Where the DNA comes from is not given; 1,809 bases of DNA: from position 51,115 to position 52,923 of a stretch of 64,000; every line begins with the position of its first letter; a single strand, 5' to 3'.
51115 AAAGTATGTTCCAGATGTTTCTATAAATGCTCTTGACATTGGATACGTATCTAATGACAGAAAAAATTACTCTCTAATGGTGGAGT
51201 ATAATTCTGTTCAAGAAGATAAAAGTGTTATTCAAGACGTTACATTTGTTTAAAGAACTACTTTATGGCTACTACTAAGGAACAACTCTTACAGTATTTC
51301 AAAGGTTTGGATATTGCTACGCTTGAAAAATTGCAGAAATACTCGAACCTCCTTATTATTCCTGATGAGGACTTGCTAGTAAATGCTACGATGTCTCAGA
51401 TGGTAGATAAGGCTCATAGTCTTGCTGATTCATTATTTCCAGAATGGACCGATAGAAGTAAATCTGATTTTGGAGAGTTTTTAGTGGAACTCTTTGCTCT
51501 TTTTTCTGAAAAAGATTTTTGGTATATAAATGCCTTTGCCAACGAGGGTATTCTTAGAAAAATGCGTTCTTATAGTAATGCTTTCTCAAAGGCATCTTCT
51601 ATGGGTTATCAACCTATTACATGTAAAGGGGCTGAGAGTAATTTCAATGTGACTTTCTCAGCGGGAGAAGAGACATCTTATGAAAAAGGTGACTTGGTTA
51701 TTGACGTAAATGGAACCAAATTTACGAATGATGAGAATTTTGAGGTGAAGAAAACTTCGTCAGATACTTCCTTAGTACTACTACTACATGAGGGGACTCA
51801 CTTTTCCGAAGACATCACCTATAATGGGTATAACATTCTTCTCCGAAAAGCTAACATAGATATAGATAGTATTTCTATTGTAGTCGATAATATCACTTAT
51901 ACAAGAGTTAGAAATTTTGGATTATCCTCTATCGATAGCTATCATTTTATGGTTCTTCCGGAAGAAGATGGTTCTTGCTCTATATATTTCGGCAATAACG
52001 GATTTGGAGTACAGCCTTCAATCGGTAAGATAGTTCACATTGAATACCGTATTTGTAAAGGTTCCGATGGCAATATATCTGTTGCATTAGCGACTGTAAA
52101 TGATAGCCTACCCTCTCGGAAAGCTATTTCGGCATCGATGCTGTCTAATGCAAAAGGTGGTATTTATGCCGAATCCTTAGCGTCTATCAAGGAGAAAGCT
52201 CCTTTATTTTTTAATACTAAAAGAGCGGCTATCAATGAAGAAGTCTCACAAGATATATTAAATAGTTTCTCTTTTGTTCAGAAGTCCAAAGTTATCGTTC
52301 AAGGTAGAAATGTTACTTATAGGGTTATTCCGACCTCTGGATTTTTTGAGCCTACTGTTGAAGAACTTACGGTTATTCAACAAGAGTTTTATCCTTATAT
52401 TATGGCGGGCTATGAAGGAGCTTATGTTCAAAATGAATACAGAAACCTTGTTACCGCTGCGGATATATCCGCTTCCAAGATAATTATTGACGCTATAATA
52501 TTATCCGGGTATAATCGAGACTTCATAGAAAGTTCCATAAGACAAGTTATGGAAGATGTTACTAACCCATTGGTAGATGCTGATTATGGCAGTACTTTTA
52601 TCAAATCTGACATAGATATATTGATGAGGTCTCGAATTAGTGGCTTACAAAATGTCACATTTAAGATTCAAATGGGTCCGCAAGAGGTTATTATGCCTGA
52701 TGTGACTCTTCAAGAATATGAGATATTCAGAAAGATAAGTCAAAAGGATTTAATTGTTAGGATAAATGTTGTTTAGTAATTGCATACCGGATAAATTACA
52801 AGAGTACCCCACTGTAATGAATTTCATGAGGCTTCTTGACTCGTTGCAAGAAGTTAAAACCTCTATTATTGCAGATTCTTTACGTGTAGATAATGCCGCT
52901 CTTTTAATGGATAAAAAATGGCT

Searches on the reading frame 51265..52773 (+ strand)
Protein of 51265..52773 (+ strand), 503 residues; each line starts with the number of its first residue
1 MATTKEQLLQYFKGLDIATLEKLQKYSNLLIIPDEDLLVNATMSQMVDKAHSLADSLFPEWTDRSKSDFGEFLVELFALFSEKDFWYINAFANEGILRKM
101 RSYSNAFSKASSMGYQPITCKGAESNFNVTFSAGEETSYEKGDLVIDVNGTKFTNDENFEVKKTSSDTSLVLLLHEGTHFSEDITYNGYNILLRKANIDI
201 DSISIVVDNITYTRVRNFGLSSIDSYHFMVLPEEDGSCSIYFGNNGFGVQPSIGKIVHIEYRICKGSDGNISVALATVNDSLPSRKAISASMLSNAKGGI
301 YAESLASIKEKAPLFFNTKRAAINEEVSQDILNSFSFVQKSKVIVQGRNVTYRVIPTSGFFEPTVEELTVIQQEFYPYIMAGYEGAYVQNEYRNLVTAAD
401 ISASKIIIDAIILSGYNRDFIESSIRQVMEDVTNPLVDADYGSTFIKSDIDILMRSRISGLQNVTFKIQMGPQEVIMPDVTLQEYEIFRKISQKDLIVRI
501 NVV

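Call 40: search_protein_families(library=phrogs, proteins=[window:51265-52773:+], max_evalue=0.00001)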
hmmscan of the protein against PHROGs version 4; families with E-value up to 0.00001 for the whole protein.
window:51265-52773:+ (503 aa): 2 families
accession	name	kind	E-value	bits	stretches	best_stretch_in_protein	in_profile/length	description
phrog_219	-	tail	4.9e-29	102.3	1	73-347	41-337/598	baseplate wedge subunit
phrog_1369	-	tail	4.7e-06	26.6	1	61-312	22-281/489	baseplate protein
